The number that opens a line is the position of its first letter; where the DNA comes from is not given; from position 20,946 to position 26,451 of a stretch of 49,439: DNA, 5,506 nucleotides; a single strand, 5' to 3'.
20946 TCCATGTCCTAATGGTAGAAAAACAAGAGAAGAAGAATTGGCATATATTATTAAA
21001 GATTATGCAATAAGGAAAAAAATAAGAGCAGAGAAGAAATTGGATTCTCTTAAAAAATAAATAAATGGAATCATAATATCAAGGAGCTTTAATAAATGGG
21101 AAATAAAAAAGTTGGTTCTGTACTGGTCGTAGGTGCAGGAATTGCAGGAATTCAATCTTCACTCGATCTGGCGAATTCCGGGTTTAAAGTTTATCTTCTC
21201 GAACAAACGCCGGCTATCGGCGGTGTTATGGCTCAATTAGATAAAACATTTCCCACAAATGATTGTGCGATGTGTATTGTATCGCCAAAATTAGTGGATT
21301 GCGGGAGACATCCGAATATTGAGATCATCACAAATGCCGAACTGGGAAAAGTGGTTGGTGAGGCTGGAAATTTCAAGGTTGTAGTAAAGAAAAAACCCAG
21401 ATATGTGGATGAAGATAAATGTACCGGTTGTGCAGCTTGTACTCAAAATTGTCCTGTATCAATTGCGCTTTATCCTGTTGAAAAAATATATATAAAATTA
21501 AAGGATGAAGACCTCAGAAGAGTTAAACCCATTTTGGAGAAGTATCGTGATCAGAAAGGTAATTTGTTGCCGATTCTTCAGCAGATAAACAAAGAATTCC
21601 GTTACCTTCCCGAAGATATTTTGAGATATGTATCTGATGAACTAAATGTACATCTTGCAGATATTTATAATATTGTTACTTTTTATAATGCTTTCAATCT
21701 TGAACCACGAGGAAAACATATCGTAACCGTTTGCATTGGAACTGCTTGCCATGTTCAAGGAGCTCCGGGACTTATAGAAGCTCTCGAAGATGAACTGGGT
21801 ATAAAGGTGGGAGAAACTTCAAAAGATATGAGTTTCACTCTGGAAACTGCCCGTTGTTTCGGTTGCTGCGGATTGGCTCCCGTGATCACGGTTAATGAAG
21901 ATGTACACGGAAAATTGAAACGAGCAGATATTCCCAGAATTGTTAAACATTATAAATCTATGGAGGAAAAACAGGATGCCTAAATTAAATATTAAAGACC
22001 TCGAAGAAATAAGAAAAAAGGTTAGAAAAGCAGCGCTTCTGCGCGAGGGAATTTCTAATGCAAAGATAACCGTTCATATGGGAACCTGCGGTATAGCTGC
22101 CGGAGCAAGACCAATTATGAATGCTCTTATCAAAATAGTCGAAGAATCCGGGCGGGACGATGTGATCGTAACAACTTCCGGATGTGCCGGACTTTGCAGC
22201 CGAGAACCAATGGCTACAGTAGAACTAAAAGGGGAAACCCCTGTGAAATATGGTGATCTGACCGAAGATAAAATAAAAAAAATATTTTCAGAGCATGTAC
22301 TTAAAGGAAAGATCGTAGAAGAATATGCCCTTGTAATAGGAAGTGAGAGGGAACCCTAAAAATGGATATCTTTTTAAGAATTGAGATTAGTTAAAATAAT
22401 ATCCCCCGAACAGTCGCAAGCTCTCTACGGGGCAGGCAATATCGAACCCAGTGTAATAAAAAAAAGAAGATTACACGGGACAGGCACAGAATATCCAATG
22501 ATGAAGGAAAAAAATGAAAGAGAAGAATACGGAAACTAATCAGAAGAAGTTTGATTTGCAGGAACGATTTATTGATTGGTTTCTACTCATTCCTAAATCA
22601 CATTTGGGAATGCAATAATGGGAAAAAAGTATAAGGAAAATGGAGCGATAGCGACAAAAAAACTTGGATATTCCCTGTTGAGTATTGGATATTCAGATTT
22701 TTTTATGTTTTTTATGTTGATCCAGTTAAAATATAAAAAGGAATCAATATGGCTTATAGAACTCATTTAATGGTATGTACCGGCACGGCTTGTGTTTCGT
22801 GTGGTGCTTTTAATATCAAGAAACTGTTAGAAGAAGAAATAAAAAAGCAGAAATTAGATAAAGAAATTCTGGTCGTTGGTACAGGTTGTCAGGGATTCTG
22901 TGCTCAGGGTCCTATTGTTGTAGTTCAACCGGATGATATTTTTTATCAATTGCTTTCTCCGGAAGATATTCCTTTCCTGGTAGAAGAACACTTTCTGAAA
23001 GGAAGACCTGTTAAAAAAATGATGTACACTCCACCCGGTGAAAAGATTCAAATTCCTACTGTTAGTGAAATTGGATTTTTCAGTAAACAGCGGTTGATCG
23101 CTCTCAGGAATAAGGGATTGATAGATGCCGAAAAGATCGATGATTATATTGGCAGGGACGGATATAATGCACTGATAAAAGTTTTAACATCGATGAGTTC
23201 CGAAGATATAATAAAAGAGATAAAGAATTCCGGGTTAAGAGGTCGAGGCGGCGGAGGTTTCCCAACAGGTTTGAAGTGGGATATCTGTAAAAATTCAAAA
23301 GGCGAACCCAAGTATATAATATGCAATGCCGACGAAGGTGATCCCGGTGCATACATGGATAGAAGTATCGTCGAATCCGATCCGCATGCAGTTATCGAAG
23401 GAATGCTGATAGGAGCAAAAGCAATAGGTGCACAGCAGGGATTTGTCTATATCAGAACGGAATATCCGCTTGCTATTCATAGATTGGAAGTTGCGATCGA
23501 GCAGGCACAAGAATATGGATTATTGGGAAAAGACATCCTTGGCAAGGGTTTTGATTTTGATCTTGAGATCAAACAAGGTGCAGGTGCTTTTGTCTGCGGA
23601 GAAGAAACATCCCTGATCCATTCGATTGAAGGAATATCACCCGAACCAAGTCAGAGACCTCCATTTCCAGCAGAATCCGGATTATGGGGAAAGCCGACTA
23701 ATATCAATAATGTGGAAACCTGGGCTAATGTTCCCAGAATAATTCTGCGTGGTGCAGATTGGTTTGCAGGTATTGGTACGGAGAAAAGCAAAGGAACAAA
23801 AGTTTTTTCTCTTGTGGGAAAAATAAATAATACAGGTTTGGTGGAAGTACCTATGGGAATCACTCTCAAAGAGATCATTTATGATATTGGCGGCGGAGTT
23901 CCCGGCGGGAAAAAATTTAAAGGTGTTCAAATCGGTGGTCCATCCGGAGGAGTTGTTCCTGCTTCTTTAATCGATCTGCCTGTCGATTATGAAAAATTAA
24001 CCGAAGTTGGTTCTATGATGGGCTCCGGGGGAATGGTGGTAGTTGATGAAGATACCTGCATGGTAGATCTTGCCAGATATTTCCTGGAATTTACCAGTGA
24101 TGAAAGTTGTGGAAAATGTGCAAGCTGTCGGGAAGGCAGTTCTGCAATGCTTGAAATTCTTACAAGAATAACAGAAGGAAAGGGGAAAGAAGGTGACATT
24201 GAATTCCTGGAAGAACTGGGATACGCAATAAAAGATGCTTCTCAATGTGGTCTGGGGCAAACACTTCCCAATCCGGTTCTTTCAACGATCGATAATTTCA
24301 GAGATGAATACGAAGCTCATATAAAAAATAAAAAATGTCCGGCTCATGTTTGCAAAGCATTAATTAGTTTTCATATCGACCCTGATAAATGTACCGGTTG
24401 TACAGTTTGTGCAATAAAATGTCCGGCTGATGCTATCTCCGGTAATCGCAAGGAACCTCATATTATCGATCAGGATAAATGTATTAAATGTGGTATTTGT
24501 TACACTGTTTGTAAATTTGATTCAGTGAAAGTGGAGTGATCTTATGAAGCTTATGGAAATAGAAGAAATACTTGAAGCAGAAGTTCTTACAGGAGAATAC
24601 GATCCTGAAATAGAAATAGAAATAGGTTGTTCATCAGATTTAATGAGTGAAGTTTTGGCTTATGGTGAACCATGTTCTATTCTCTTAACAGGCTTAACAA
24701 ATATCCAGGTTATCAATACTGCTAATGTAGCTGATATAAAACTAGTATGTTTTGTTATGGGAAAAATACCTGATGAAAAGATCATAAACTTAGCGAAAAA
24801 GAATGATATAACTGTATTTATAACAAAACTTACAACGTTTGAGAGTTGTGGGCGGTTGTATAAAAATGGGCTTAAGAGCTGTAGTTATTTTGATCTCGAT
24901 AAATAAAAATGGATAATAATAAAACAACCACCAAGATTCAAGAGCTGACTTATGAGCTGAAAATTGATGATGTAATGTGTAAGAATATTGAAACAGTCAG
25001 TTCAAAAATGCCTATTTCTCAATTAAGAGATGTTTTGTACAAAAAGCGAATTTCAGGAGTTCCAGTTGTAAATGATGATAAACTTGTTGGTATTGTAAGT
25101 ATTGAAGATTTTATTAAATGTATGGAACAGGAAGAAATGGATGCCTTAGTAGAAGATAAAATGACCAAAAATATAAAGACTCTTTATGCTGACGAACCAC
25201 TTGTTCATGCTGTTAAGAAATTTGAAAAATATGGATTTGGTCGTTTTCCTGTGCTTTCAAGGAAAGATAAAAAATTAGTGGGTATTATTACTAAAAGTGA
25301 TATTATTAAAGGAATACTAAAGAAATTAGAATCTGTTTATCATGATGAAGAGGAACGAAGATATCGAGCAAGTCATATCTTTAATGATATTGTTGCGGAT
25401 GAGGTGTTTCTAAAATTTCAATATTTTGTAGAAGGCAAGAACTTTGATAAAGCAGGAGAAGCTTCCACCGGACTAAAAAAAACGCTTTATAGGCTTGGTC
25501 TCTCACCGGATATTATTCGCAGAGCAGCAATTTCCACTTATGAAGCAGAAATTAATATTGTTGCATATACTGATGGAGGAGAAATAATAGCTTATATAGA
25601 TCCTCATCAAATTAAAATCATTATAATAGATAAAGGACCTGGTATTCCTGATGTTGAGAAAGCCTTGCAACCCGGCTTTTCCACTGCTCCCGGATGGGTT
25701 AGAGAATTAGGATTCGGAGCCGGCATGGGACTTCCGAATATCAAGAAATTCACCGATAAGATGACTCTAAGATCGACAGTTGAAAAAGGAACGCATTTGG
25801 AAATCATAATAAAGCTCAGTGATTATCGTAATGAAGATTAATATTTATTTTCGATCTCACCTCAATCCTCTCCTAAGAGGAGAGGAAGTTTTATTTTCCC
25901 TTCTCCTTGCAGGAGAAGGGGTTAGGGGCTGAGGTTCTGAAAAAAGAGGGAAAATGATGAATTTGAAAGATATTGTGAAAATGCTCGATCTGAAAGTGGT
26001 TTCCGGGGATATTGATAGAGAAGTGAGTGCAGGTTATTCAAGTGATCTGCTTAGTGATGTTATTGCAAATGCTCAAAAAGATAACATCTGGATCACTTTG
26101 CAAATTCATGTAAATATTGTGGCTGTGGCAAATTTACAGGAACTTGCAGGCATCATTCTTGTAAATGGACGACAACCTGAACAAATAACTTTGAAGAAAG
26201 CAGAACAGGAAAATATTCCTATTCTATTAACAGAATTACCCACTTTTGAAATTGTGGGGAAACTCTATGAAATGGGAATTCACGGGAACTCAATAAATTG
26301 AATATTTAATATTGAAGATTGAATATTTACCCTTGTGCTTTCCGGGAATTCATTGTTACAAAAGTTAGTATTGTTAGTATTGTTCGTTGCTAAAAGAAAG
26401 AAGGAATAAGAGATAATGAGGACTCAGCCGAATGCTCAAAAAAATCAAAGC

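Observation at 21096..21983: HdrA's first FAD-binding segment is detached and fused to NuoE; the complementary remainder is fused to a HoxU/NuoG-like domain 6 kb downstream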

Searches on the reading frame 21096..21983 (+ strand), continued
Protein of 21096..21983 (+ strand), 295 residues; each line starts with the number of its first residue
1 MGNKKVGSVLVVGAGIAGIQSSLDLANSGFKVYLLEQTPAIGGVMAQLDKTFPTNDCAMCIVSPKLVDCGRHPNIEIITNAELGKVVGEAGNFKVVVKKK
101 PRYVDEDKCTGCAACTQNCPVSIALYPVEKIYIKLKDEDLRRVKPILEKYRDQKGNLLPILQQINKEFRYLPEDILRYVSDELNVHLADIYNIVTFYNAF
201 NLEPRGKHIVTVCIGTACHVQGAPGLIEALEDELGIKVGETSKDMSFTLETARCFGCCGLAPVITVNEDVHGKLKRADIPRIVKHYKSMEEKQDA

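Call 9: search_solved_structures(query=window:21096-21983:+, max_evalue=0.001, show_alignments=3)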
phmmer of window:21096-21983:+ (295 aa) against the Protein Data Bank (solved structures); distinct sequences matched with E-value up to 0.001: 63 (the best 60 are shown).
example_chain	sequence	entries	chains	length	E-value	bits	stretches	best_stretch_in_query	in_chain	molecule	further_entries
8rvv_A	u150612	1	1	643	2.9e-45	158.1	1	9-127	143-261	H(2):CoB-CoM heterodisulfide,ferredoxin reductase subunit A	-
8rvu_a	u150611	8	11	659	3e-45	158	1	9-127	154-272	H(2):CoB-CoM heterodisulfide,ferredoxin reductase subunit A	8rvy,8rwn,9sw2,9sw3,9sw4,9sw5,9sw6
8a6t_C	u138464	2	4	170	3.5e-45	157.8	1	136-291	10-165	Electron bifurcating hydrogenase subunit HydC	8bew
9sfi_A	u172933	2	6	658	1.2e-43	152.8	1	8-123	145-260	CoB--CoM heterodisulfide reductase iron-sulfur subunit A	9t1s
5odc_A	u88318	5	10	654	3e-42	148.1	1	9-123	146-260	Heterodisulfide reductase, subunit A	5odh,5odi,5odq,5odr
7t2r_C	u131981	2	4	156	5.4e-42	147.3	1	140-286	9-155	NiFe hydrogenase subunit C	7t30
9bov_C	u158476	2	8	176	3.5e-40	141.4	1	136-285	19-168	NADH dehydrogenase (Ubiquinone), 24 kDa subunit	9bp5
7p5h_C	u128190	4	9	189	9.7e-40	139.9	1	139-291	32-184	Fe-hydrogenase, subunit gamma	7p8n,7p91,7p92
7q4v_C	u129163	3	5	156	1.5e-37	132.7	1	138-286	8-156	Iron hydrogenase HydC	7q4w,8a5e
9n5u_C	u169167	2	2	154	4.2e-37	131.3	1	149-287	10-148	NfnC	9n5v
9mqx_C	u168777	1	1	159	2.1e-35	125.7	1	143-286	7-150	NADH:ubiquinone oxidoreductase 24 kD subunit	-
8oh5_A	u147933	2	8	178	4.4e-35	124.6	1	139-286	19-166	NAD-dependent formate dehydrogenase gamma subunit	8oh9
7bkb_A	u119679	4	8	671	3.1e-34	121.8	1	9-121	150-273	CoB--CoM heterodisulfide reductase iron-sulfur subunit A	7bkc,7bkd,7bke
9wxb_E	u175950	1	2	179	1.6e-26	96.5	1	138-283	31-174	Formate dehydrogenase gamma subunit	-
9ihp_E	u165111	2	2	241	1.7e-25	93.2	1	133-288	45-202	NUHM (24 kDa) subunit of mitochondrial NADH:ubiquinone oxidoreductase (Complex I)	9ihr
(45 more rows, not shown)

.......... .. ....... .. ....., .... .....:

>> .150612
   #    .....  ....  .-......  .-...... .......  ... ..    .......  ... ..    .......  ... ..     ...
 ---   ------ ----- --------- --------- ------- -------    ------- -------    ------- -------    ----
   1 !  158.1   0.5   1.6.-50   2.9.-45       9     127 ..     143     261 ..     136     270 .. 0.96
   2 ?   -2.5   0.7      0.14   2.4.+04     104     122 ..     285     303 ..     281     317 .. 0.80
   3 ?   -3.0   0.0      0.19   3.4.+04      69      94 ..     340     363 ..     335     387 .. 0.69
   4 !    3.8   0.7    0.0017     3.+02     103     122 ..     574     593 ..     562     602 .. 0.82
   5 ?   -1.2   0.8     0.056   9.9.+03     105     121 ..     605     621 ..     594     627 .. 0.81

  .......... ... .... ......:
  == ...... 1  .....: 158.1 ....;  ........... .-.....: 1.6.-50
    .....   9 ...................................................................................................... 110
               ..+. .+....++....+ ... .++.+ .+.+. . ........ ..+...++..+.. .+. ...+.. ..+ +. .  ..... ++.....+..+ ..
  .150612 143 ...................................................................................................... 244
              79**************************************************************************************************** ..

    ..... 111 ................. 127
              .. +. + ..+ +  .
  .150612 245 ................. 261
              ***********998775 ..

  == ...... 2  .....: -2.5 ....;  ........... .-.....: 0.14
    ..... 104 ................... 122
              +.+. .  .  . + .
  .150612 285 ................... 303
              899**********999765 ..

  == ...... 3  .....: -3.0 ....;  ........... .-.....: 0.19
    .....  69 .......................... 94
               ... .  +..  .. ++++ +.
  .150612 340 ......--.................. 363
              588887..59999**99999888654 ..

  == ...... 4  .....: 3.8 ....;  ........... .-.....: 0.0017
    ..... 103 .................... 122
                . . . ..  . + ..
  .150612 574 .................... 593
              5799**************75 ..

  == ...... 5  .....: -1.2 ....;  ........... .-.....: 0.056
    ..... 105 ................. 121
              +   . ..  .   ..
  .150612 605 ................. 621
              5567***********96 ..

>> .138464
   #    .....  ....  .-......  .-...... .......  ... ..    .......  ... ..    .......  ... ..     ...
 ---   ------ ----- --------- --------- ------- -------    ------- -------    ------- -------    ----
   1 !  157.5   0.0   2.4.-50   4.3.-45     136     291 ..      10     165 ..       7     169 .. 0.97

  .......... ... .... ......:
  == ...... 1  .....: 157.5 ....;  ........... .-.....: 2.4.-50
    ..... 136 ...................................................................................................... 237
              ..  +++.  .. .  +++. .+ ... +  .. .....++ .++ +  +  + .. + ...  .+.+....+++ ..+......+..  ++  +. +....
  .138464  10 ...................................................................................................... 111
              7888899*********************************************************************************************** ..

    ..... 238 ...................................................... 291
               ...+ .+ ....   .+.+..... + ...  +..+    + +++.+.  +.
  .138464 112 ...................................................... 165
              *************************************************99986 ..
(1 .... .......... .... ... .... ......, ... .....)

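Call 17: find_related_loci(query=A1, collection=genome_contigs, flank=10000)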
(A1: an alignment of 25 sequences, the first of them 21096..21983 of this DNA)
Query A1 (295 aa) in genome_contigs; peptide patterns used: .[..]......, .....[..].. (x = any residue, [..] = any of these).
600 stretches matched a pattern (row limit reached: there are more); 599 encode a relative of the query (tblastn E <= 1e-3); the best 80 are kept; 80 distinct loci.
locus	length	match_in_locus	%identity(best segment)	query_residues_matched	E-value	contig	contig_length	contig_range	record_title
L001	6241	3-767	67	37-291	4e-119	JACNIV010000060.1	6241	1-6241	MAG: Candidatus Cloacimonadota bacterium isolate NIOZ-UU2 NIOZ-UU_NODE_15855_length_6241_cov_4.45393, whole genome shotg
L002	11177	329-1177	60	5-286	1e-114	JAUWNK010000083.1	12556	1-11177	MAG: Desulfobacteraceae bacterium isolate CSMAG_2422 CSMAG_2422_k141_330951_length_12556_cov_22.9610, whole genome shotg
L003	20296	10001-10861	55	1-286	7e-112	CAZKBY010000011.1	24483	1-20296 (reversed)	MAG TPA_asm: uncultured Eubacteriales bacterium isolate binchicken_co274_232 genome assembly, contig: NODE_5279_length_2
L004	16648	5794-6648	56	3-286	8e-111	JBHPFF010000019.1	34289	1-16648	Candidatus Latescibacterota bacterium isolate SAG AM-311-I19 NODE_19_length_34289_cov_29.820471, whole genome shotgun se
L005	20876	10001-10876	53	3-295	3e-105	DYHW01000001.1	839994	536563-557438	MAG TPA_asm: Melioribacter sp. isolate DR5_37_169 Afr_mines_DR5_1_length_839994_cov_72_864507, whole genome shotgun sequ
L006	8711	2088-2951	54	2-287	6e-105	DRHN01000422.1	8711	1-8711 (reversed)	MAG TPA_asm: Spirochaetes bacterium isolate HyVt-370 HyVt-370_k145_797391, whole genome shotgun sequence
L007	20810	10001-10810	56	19-287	3e-108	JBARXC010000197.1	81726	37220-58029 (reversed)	MAG: bacterium isolate MFD12922_ilm_asm_bin33 k127_156962, whole genome shotgun sequence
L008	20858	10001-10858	53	4-289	2e-102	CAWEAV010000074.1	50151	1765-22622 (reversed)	MAG: uncultured delta proteobacterium isolate MFD04408.bin.2.84 genome assembly, contig: contig_54545, whole genome shot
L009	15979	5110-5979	52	3-295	2e-100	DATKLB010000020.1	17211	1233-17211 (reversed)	MAG TPA_asm: Spirochaetia bacterium isolate SMAG_U14674 k141_1593356, whole genome shotgun sequence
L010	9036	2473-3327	53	5-288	7e-100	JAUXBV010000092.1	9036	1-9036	MAG: Fibrobacterota bacterium isolate CSMAG_2808 CSMAG_2808_k117_4215696_length_9036_cov_17.1641, whole genome shotgun s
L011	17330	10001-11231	54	16-295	2e-99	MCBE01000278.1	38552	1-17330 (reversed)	Candidatus Altiarchaeales archaeon WOR_SM1_SCG NODE_7_length_38552_cov_3689.17_ID_47, whole genome shotgun sequence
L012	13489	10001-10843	52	5-286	3e-98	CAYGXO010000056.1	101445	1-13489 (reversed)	MAG TPA_asm: uncultured Spirochaetaceae bacterium isolate ERP119294_co2_1 genome assembly, contig: k141_2700873, whole g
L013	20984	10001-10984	46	1-293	2e-97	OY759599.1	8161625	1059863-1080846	MAG: Desulfatiglandales bacterium isolate ef928343-fb2c-4ac1-bd77-a4af7a033044 genome assembly, chromosome: 1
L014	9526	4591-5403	53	19-287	9e-98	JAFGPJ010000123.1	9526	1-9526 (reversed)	MAG: Sedimentisphaerales bacterium isolate Zod_Metabat.683 k87_2142877, whole genome shotgun sequence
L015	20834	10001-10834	50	6-283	3e-97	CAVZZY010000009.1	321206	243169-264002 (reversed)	MAG: uncultured Acidobacteriaceae bacterium isolate MFD05580.bin.1.81 genome assembly, contig: contig_34154, whole genom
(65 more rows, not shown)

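Call 49: predict_structure(alignment_id=A1)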
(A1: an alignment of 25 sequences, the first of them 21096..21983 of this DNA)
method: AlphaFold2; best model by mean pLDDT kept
length: 295 residues; sequences in the alignment: 25
mean_pLDDT: 69.9   pTM: 0.44
mean pLDDT of the five models: 69.9, 69.0, 67.7, 64.7, 63.0
residues with pLDDT >= 90: 22; 70-90: 145; 50-70: 72; < 50: 56
segments of 3 or more residues with pLDDT < 50: 1-5, 48-62, 100-127, 293-295
pLDDT, mean of each block of 10 residues (from residue 1): 53 76 80 69 50 43 60 72 59 55 37 35 40 78 89 80 86 88 80 65 83 69 87 90 88 70 83 88 83 49
secondary structure, 60 per line:
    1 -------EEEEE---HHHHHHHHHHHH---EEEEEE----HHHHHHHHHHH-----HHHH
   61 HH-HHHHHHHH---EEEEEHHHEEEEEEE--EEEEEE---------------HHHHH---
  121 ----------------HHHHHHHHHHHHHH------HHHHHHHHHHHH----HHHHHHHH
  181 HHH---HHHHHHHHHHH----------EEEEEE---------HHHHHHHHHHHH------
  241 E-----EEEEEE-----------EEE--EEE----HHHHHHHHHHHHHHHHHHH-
elements in order: E8-12 H16-27 E31-36 H41-51 H57-62 H64-71 E75-79 E83-89 E92-97 H113-117 H137-150 H157-168 H173-183 H187-197 E208-213 H223-234 E247-252 E264-266 E269-271 H276-294

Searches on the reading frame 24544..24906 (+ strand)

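Call 6: search_protein_families(library=pfam, proteins=[window:24544-24906:+], max_evalue=0.01)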
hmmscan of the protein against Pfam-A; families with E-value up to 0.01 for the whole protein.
window:24544-24906:+ (120 aa): 2 families
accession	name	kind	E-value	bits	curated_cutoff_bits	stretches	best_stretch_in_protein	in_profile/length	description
PF07085.17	DRTGG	-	4.7e-05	23.6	25.2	1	5-104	1-101/105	DRTGG domain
PF02603.21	Hpr_kinase_N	-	0.0092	16.4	24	0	64-101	80-117/125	HPr Serine kinase N terminus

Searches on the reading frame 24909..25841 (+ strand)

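Call 6: search_protein_families(library=pfam, proteins=[window:24909-25841:+], max_evalue=0.01)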
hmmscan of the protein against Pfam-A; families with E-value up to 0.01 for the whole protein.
window:24909-25841:+ (310 aa): 3 families
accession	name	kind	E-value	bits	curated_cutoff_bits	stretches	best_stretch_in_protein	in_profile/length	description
PF00571.33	CBS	-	6.3e-29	100.5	24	2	81-137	1-56/57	CBS domain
PF13581.12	HATPase_c_2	-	2.1e-07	31.4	27.4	1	184-300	10-126/127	Histidine kinase-like ATPase domain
PF02518.31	HATPase_c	-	8.6e-07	29.8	26.4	1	216-303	16-109/111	Histidine kinase-, DNA gyrase B-, and HSP90-like ATPase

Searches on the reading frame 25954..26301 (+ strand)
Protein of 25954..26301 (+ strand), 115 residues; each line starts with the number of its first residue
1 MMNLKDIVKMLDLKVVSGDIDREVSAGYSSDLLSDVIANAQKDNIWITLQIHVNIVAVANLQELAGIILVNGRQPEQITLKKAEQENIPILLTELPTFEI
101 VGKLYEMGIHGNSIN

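Call 6: search_protein_families(library=pfam, proteins=[window:25954-26301:+], max_evalue=0.01)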
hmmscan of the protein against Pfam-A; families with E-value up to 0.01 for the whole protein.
window:25954-26301:+ (115 aa): 2 families
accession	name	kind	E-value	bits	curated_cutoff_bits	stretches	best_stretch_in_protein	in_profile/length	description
PF07085.17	DRTGG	-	6.6e-06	26.4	25.2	1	54-105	52-103/105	DRTGG domain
PF02603.21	Hpr_kinase_N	-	0.00094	19.6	24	1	63-105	80-122/125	HPr Serine kinase N terminus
